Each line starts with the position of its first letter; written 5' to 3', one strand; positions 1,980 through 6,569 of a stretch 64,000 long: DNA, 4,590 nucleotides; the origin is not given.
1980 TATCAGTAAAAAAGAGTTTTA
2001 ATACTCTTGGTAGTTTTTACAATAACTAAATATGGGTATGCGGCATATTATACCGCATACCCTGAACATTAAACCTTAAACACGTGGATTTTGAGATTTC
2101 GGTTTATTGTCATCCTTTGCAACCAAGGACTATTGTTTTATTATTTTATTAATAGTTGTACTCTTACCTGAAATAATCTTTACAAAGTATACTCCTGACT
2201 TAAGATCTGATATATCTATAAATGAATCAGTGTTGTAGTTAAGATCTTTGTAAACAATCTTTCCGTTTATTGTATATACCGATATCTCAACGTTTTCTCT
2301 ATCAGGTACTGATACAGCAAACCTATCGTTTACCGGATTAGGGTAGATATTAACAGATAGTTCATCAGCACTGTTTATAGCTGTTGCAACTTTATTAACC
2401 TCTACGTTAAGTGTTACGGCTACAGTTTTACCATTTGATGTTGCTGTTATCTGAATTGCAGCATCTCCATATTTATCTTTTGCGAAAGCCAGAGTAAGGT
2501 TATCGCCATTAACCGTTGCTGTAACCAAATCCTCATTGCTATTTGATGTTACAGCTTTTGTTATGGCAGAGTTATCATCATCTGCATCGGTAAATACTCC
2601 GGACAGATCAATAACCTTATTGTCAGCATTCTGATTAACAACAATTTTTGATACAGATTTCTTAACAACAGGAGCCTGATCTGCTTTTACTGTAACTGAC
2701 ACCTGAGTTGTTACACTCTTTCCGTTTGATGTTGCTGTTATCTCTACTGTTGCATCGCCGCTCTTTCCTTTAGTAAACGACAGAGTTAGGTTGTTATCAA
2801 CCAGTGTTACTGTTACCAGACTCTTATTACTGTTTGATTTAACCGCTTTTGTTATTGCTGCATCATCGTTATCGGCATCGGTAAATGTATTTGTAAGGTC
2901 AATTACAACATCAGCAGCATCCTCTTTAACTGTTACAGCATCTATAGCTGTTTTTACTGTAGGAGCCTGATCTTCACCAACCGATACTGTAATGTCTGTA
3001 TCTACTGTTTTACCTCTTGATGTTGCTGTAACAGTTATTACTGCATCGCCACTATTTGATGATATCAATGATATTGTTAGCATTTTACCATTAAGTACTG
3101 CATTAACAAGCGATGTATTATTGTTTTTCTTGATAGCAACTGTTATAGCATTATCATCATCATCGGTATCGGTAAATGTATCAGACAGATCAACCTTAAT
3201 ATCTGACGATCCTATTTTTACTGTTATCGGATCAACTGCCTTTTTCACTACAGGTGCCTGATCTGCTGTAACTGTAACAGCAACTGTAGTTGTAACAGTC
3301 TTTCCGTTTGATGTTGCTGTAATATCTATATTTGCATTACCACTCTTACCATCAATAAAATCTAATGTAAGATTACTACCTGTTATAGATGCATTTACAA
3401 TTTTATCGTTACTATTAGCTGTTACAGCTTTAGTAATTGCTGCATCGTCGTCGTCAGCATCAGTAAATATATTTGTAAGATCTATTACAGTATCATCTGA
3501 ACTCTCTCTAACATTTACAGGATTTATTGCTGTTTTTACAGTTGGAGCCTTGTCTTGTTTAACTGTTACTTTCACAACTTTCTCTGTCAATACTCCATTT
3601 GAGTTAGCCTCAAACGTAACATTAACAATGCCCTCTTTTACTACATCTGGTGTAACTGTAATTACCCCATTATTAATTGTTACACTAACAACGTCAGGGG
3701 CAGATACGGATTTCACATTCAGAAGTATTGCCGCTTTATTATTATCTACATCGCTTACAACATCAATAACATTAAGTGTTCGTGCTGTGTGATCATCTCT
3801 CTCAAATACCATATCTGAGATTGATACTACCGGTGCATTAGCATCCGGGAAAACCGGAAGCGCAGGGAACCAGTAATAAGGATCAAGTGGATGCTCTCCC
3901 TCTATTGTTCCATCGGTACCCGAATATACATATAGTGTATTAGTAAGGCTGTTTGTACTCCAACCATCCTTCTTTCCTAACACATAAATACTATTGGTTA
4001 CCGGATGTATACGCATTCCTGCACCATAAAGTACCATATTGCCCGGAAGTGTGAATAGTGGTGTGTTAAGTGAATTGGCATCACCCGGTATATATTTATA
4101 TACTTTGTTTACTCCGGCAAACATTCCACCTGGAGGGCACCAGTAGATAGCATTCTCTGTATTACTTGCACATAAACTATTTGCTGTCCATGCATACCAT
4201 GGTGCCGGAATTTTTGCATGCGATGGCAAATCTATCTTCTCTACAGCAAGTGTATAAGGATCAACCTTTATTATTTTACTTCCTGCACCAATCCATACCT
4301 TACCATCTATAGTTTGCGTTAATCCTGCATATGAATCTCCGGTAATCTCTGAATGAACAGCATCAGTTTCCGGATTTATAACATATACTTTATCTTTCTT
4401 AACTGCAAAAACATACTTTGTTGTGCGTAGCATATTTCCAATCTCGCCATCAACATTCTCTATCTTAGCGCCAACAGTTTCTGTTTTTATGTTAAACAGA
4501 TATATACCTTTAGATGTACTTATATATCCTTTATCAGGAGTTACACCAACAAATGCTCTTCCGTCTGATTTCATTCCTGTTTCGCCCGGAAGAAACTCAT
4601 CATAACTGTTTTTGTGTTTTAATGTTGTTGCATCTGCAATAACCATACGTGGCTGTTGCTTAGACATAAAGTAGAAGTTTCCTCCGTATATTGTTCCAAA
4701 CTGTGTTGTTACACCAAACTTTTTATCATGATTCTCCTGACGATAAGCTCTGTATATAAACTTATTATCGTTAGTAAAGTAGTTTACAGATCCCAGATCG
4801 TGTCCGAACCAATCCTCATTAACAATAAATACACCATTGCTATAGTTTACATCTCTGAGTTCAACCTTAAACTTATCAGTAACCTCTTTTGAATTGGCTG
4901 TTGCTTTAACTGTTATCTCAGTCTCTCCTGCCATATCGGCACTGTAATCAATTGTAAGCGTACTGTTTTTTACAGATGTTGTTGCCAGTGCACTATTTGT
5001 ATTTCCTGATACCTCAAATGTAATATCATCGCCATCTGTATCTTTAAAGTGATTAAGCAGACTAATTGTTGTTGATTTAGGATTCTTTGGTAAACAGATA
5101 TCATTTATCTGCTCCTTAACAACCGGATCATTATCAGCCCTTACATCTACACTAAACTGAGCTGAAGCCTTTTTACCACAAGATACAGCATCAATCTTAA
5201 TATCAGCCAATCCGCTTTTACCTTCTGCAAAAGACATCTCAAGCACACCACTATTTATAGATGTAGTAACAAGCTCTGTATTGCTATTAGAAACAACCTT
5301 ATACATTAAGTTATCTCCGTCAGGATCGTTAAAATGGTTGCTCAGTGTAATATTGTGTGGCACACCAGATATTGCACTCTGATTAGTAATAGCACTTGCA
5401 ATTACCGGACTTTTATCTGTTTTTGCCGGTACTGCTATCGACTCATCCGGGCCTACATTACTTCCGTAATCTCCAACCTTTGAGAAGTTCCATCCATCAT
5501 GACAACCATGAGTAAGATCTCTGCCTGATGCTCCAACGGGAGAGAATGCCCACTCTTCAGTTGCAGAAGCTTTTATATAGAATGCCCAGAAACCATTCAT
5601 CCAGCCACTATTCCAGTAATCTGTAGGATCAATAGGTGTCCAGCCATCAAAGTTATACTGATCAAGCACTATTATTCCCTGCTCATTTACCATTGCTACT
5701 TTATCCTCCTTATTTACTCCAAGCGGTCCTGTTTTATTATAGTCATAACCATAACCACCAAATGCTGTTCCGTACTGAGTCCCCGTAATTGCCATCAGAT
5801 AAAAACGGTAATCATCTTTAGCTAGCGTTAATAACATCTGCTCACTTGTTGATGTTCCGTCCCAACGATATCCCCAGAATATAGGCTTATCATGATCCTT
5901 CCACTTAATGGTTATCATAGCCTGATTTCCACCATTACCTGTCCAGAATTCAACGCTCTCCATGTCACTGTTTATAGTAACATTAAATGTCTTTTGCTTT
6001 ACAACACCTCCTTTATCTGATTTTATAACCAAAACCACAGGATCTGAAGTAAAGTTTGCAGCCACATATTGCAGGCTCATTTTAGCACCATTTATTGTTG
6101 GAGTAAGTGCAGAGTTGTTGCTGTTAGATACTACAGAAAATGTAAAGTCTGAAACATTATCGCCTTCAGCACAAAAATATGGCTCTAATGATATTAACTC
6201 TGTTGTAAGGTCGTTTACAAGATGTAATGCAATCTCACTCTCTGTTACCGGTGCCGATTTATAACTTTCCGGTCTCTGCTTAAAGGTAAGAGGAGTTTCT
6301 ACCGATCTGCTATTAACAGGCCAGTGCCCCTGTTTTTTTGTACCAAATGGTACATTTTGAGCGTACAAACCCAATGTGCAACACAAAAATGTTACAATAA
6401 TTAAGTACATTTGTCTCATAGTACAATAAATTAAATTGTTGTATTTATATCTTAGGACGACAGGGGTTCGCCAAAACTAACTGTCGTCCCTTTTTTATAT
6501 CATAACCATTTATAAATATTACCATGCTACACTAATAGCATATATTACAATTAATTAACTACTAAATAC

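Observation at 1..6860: Cobalamin riboswitch controls an operon of two T9SS-exported surface proteins plus a TonB receptor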

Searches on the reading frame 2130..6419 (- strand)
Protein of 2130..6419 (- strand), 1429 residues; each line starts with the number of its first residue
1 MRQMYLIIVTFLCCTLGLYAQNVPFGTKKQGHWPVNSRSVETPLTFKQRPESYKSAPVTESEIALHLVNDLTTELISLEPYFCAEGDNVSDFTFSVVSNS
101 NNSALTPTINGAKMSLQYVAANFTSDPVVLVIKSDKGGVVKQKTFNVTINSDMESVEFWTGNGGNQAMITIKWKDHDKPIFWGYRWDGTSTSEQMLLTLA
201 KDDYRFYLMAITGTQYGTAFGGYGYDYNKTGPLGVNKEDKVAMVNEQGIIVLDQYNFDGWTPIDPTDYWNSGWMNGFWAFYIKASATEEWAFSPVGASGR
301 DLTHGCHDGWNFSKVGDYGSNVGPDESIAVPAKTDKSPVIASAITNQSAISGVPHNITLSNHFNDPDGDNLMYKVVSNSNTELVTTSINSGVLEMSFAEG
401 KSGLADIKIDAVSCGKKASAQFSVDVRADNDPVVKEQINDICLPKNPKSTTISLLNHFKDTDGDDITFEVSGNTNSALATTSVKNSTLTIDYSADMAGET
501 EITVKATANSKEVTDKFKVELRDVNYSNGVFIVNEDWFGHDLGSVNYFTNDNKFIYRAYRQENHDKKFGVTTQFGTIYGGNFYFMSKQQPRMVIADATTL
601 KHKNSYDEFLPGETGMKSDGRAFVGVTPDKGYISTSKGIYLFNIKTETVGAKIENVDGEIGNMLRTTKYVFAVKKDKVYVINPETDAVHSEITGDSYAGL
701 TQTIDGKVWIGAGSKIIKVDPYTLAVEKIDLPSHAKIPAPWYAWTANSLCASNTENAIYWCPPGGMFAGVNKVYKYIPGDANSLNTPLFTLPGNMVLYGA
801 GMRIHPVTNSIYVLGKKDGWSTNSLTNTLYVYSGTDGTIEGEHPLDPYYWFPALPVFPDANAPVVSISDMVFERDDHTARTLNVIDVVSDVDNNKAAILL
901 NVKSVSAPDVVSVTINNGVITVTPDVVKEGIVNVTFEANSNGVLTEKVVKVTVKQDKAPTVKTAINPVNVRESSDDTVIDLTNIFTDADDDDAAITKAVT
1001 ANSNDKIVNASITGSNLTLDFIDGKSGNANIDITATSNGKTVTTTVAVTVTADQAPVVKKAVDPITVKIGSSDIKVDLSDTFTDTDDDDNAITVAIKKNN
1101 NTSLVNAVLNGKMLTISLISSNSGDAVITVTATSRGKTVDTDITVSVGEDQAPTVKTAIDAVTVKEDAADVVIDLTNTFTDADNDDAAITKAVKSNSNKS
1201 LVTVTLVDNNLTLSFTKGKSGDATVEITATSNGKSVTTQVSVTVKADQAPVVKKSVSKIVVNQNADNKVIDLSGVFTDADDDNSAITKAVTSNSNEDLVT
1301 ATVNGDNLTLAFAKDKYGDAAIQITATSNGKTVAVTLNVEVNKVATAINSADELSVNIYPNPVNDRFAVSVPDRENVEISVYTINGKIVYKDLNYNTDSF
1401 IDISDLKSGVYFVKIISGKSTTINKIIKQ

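Call 6: search_protein_families(library=pfam, proteins=[window:2130-6419:-], max_evalue=0.01)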
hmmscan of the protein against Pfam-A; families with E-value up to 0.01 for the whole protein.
window:2130-6419:- (1429 aa): 2 families
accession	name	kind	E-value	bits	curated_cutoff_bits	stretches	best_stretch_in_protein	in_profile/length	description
PF16819.11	DUF5074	-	1.1e-101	340.8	27.2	1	528-858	1-353/353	Domain of unknown function (DUF5074)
PF18962.6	Por_Secre_tail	-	3.5e-15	56.5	27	1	1358-1427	1-74/75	Secretion system C-terminal sorting domain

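Call 7: search_protein_families(library=ncbifam, proteins=[window:2130-6419:-], max_evalue=0.01)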
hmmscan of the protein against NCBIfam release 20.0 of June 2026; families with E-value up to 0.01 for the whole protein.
window:2130-6419:- (1429 aa): 1 family
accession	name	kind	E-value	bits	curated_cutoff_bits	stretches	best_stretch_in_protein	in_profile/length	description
TIGR04183.1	Por_Secre_tail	domain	2.4e-14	53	23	1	1358-1429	1-72/72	T9SS type A sorting domain-containing protein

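Call 8: search_solved_structures(query=window:2130-6419:-, max_evalue=0.01, show_alignments=2)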
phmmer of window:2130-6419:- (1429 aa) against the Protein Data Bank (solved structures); distinct sequences matched with E-value up to 0.01: 6.
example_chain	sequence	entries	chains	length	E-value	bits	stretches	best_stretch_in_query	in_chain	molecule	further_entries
9s6c_A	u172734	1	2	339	8.6e-13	50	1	527-857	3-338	Quinoprotein amine dehydrogenase-like protein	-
9s6c_C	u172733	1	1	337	1.4e-12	49.3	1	528-857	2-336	Quinoprotein amine dehydrogenase-like protein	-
5jvk_A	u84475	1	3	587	1.1e-05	26.5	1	1350-1429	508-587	Uncharacterized protein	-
8glk_D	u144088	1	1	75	6.3e-05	24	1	1357-1427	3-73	Endonuclease I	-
7pzj_A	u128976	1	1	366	7.3e-05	23.8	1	1322-1420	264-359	Lipase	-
8glj_D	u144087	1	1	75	0.002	19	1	1358-1429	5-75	Por secretion system C-terminal sorting domain-containing protein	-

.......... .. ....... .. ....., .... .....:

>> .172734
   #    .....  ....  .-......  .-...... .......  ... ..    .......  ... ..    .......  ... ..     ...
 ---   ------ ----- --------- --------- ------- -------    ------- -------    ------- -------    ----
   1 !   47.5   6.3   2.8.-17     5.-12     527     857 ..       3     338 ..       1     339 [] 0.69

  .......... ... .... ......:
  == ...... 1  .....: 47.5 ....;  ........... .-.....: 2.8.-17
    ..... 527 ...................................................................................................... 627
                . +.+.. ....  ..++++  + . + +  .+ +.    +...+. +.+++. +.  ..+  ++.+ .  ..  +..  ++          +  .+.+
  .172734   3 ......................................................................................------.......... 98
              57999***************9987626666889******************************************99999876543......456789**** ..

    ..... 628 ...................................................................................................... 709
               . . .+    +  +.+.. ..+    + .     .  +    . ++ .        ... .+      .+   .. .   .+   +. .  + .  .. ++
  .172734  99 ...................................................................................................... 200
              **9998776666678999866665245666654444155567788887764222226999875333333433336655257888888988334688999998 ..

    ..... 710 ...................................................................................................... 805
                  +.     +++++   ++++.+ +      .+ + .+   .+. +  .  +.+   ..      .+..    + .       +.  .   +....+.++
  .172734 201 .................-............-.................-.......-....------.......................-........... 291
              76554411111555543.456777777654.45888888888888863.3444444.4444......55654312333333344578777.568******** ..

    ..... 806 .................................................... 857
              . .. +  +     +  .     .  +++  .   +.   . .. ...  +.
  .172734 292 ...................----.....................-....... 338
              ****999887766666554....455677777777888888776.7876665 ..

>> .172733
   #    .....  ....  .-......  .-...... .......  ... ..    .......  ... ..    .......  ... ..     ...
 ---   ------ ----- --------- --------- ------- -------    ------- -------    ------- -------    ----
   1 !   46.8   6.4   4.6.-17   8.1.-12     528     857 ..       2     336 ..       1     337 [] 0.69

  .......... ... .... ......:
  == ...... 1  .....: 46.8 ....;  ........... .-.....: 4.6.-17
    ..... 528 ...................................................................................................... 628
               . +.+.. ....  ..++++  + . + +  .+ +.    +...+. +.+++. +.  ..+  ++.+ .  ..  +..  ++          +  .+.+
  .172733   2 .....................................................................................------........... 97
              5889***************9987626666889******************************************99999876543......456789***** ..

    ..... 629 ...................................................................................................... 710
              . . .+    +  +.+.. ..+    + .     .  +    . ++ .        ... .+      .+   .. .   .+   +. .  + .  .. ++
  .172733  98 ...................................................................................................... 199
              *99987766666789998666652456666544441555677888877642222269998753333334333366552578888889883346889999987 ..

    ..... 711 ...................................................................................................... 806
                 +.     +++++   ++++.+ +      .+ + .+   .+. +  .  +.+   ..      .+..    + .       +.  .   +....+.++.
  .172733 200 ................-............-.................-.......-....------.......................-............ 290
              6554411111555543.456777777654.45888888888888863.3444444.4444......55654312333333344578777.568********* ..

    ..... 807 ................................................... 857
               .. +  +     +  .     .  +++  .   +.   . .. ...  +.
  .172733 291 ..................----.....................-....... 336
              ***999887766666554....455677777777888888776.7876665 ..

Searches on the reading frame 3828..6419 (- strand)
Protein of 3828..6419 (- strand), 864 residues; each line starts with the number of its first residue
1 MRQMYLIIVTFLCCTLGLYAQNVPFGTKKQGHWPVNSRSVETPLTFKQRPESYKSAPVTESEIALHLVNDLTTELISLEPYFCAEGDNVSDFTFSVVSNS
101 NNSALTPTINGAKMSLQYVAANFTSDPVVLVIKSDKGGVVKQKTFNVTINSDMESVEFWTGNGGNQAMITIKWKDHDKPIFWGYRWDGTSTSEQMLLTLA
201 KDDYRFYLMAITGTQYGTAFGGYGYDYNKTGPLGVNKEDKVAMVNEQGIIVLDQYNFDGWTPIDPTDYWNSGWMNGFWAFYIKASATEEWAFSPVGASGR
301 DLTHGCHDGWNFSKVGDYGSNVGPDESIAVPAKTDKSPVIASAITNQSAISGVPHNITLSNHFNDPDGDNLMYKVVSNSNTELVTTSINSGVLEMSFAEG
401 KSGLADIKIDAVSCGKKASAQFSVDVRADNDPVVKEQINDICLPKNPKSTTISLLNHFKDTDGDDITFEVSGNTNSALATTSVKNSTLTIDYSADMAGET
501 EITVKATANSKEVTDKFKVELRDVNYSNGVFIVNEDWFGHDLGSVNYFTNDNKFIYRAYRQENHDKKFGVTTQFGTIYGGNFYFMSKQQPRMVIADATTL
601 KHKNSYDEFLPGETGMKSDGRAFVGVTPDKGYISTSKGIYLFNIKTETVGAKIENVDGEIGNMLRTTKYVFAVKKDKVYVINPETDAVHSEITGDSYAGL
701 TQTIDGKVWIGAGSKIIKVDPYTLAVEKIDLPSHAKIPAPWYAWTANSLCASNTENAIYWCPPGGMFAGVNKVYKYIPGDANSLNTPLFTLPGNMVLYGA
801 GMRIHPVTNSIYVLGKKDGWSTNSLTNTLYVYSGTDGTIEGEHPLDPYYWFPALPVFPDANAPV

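Call 46: find_homologous_proteins(query=window:3828-6419:-, max_evalue=0.00001)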
Query seq(864 aa) (864 aa): 49 proteins with E <= 0.00001 among 8000 candidates.
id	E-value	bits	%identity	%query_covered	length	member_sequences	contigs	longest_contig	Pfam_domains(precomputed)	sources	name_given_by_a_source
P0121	0.0e+0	2152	100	100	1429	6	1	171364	PF18962.8,PF16819.12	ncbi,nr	ncbi:MAG: DUF5074 domain-containing protein [Bacteroidales bacterium]|nr:DUF5074 domain-containing p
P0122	2.0e-76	276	34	39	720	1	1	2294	PF16819.12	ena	-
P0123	7.0e-75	271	34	39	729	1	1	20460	PF16819.12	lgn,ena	-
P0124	7.3e-75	271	33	39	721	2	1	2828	PF16819.12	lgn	-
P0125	8.9e-75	271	34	39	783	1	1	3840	PF16819.12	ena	-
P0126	8.9e-75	271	34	39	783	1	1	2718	PF16819.12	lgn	-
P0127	1.0e-74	271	34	39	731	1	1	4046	PF16819.12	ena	-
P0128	1.2e-74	270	34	39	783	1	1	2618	PF16819.12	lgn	-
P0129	1.3e-74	270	33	39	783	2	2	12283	PF16819.12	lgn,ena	-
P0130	1.8e-74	270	35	39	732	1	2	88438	PF16819.12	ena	-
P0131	2.3e-74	269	34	39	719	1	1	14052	PF16819.12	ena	-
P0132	6.8e-74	268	35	39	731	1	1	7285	PF16819.12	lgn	-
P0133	7.2e-74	268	35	39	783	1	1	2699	PF16819.12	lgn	-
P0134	1.1e-73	267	34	39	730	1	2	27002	PF16819.12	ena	-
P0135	2.0e-73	266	35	39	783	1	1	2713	PF16819.12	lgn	-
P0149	6.8e-71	258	33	39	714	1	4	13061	PF16819.12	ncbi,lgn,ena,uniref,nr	ncbi:DUF5074 domain-containing protein [uncultured Prevotella sp.]|uniref:DUF5074 domain-containing 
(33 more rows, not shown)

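Call 61: find_encoding_contigs(protein=P0130, flank=8000, max_places=2)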
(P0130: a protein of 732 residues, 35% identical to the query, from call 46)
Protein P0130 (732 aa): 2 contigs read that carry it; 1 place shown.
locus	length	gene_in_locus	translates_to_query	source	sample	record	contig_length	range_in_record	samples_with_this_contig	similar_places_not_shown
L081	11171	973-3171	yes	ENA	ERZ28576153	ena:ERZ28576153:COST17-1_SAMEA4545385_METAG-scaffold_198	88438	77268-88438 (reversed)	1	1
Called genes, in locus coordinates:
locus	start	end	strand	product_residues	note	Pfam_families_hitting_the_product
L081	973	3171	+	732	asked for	PF16819:DUF5074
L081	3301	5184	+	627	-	PF07715:Plug, PF00593:TonB_dep_Rec_b-barrel, PF14905:OMP_b-brl_3 (weak)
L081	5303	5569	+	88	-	PF12668:DUF3791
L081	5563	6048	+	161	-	PF13151:DUF3990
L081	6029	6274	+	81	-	-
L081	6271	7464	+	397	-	-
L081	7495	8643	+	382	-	-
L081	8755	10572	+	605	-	PF00750:tRNA-synt_1d, PF05746:DALR_1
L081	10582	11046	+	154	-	PF00075:RNase_H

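Call 70: search_protein_families(library=ncbifam, proteins=[P0149], max_evalue=10)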
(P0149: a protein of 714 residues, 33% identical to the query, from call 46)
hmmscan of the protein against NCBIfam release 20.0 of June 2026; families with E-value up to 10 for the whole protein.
P0149 (714 aa): 2 families
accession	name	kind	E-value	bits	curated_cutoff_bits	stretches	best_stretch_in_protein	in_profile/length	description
TIGR04260.1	Cyano_gly_rpt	equivalog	0.012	16.2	31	1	6-81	6-77/118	GrrA/OscA1 family cyclophane-containing rSAM-modified RiPP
TIGR02276.1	beta_rpt_yvtn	repeat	0.023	14.6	27.85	1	382-411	3-33/42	beta-propeller repeat protein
